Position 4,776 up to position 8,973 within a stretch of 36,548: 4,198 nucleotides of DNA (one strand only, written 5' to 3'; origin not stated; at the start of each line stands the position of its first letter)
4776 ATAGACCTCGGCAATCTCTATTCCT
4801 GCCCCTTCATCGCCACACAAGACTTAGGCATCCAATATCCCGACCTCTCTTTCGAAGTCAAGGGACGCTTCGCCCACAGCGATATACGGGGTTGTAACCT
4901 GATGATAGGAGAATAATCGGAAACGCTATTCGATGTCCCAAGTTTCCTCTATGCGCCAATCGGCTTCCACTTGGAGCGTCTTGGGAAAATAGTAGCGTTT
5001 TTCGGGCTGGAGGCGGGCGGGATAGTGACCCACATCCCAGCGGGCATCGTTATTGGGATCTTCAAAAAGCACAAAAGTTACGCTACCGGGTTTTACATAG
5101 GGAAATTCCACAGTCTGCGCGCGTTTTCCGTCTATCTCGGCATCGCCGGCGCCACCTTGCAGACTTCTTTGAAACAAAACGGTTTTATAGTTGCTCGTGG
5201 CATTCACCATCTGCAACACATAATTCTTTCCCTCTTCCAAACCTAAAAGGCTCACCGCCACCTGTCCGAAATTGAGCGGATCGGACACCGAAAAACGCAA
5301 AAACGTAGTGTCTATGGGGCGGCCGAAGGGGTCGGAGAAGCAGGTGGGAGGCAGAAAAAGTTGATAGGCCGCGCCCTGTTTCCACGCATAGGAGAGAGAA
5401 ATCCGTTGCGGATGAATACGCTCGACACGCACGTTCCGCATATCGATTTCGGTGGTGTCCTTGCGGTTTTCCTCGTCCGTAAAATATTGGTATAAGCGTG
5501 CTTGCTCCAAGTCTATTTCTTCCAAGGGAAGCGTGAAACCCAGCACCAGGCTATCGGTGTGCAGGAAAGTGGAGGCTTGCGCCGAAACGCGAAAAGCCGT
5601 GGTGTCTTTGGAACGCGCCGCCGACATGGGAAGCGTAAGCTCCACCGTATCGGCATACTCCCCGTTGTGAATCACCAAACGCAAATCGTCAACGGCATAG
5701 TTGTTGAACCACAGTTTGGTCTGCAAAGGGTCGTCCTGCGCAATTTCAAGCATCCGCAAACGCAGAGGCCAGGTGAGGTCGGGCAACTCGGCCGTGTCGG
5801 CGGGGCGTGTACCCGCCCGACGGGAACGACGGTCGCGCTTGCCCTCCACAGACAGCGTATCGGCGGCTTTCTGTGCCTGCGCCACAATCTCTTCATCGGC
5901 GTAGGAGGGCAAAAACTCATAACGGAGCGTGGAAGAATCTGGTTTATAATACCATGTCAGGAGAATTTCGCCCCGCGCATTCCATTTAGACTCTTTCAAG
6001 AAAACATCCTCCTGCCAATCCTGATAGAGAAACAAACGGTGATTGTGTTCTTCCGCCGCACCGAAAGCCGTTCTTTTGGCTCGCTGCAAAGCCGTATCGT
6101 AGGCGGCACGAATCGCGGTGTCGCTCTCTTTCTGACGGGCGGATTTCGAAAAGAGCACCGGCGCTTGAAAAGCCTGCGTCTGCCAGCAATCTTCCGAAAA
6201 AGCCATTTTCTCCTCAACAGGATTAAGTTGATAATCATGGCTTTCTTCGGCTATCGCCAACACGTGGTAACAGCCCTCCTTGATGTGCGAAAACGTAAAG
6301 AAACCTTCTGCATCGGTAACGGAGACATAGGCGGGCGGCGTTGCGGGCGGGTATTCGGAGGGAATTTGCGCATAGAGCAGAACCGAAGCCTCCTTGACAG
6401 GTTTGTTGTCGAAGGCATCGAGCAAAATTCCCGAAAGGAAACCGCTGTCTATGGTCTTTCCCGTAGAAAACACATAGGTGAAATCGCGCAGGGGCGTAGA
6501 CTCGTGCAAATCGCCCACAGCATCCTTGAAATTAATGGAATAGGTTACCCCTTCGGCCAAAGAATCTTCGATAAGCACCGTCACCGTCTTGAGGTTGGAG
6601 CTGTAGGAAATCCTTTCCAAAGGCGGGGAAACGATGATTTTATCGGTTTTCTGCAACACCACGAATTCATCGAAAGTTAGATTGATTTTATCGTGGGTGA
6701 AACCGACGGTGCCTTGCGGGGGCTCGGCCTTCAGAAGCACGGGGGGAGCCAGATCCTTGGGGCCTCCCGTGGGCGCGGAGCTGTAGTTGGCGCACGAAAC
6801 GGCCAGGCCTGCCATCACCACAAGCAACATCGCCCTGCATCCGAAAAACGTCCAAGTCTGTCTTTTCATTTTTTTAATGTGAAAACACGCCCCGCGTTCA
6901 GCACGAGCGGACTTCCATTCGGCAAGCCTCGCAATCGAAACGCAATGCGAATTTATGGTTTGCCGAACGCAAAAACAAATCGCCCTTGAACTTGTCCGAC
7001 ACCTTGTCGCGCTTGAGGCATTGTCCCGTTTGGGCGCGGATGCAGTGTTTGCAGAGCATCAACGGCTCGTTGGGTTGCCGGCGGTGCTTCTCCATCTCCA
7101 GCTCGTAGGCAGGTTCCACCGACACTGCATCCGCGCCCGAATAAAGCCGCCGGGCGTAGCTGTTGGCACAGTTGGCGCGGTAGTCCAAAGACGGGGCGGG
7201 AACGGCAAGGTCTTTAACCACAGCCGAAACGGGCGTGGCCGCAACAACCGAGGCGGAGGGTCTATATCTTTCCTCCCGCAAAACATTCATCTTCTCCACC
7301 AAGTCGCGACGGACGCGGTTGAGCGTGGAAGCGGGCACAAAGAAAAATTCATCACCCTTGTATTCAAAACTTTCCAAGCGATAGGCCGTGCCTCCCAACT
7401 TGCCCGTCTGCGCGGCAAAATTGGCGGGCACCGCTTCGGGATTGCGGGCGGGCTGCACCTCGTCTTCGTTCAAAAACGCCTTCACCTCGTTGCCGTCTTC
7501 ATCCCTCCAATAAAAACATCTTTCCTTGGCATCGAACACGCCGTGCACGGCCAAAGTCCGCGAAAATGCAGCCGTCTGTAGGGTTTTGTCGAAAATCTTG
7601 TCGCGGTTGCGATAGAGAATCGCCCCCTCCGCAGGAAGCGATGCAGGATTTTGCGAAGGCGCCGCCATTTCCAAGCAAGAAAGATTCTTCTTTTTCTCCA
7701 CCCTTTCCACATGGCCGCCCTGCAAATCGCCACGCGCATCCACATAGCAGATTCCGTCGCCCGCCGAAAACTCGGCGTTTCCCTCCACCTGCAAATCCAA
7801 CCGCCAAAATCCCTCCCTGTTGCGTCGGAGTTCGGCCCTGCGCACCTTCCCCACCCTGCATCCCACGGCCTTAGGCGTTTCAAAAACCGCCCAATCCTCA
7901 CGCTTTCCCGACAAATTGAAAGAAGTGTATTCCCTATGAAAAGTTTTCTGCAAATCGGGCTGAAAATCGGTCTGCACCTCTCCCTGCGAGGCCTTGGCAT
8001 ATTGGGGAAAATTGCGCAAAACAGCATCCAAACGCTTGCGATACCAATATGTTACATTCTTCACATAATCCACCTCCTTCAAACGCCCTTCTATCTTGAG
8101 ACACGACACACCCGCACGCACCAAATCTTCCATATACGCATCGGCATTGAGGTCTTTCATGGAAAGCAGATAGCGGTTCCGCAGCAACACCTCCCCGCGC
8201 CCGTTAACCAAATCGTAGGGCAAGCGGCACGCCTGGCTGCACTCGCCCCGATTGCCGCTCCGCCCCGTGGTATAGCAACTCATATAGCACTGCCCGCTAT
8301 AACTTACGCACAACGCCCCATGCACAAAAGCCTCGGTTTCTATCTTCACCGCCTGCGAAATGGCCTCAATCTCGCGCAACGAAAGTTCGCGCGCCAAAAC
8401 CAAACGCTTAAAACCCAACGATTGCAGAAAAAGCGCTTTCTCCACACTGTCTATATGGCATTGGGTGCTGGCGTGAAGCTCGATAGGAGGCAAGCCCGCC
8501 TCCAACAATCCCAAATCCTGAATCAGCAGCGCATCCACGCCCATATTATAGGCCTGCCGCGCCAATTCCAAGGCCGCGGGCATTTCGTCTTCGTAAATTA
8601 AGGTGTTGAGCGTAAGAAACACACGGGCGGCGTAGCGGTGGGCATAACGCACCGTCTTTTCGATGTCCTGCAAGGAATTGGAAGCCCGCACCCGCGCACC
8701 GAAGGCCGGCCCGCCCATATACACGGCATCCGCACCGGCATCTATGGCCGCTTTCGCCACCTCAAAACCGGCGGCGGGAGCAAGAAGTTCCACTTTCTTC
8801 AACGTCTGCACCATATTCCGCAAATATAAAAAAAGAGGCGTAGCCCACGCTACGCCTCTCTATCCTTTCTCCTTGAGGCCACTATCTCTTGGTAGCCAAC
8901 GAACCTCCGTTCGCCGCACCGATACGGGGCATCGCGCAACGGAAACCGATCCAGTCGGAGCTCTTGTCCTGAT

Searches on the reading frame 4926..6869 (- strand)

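Call 14: search_protein_families(library=pfam, proteins=[window:4926-6869:-], max_evalue=0.001)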
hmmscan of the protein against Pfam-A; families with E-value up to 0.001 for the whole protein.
window:4926-6869:- (647 aa): 1 family
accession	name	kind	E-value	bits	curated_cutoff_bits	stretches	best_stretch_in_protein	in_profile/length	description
PF13205.12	Big_5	-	3.1e-11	44.4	23.6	1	41-136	3-105/105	Bacterial Ig-like domain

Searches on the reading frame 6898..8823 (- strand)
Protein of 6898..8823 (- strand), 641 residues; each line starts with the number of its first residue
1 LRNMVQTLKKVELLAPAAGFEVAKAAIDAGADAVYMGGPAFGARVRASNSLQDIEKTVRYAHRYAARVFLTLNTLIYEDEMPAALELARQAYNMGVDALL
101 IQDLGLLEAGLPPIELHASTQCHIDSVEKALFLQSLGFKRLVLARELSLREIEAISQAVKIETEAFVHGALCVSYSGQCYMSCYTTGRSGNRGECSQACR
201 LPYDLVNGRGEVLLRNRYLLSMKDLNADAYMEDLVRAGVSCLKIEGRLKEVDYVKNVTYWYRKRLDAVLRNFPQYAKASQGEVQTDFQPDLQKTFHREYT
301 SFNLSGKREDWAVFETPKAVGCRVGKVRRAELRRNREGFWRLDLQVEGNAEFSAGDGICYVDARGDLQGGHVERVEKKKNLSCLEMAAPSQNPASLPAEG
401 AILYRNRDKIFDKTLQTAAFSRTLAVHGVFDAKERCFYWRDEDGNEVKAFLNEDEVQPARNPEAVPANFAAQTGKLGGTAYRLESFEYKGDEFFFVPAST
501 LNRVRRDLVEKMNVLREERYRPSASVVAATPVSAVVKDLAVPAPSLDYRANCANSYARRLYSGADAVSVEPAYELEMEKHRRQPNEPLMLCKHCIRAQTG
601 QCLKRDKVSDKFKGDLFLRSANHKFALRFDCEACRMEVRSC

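Call 14: search_protein_families(library=pfam, proteins=[window:6898-8823:-], max_evalue=0.001)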
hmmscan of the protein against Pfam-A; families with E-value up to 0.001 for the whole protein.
window:6898-8823:- (641 aa): 2 families
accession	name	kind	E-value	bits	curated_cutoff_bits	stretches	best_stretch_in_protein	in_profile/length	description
PF01136.24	Peptidase_U32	-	4.8e-73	245.7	22.4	1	82-309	2-232/233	Peptidase family U32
PF12392.13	DUF3656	-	8.5e-16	59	22.1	1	403-514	1-106/109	Collagenase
